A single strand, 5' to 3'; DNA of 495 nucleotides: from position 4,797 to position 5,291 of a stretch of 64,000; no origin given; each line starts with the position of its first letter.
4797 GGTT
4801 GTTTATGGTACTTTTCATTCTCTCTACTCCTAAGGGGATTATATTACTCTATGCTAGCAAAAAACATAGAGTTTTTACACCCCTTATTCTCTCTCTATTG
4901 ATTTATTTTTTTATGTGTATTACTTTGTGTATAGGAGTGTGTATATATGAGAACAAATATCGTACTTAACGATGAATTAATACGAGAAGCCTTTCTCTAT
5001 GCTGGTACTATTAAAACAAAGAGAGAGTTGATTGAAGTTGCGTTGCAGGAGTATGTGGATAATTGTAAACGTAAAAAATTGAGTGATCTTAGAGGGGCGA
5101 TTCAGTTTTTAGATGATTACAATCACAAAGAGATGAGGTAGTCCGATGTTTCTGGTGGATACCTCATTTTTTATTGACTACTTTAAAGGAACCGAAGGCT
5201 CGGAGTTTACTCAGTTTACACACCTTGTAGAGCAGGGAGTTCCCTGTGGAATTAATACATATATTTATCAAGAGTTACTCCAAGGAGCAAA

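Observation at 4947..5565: VapBC toxin-antitoxin pair wedged between housekeeping genes on the opposite strand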

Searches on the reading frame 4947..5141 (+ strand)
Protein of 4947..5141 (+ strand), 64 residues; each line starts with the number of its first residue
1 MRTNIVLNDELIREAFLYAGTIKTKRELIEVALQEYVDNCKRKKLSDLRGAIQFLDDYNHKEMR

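Call 3: search_protein_families(library=pfam, proteins=[window:4947-5141:+], max_evalue=0.1)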
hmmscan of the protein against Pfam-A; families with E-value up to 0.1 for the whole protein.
window:4947-5141:+ (64 aa): 3 families
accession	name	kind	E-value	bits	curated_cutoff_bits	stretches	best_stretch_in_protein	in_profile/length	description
PF09957.15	VapB_antitoxin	-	3.2e-15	56.2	23.4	1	1-48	1-47/47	Bacterial antitoxin of type II TA system, VapB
PF17363.7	DUF5388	-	0.066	14.1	26.1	1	14-55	18-59/64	Family of unknown function (DUF5388)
PF01402.27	RHH_1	-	0.07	13.5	20.5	0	21-38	21-38/39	Ribbon-helix-helix protein, copG family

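Call 4: search_protein_families(library=ncbifam, proteins=[window:4947-5141:+], max_evalue=0.1)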
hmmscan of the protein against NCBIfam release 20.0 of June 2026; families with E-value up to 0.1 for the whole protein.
window:4947-5141:+ (64 aa): 0 families

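Call 26: search_solved_structures(query=window:4947-5141:+, max_evalue=10, show_alignments=3)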
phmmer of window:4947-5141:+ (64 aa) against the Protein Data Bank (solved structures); distinct sequences matched with E-value up to 10: 2.
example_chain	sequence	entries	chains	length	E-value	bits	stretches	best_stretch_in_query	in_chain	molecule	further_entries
8wci_P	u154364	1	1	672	0.13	16.1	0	11-58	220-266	V-type sodium ATPase subunit I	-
6a7v_K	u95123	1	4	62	0.19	15.6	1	2-50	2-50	Antitoxin VapB11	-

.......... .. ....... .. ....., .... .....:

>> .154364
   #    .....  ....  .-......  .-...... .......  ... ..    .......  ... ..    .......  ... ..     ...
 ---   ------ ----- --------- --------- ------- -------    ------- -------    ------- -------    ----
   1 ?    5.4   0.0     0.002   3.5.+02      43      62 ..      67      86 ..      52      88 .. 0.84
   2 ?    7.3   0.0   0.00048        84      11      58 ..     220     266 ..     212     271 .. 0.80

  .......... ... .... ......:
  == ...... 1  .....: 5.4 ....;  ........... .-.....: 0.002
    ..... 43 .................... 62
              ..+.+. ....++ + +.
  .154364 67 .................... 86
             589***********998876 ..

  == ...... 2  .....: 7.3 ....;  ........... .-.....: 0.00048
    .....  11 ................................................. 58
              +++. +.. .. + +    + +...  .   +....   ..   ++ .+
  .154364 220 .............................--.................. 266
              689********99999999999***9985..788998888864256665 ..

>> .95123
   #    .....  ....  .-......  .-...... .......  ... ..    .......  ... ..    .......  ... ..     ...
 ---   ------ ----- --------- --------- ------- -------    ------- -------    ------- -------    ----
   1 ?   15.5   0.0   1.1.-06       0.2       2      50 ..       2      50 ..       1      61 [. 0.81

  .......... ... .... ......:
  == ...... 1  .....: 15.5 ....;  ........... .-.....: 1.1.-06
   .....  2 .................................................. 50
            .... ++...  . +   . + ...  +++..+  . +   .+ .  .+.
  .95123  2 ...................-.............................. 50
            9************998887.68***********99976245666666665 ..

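Call 64: search_protein_families(library=padloc, proteins=[window:4947-5141:+], max_evalue=0.001)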
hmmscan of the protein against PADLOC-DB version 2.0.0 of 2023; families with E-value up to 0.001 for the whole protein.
window:4947-5141:+ (64 aa): 0 families
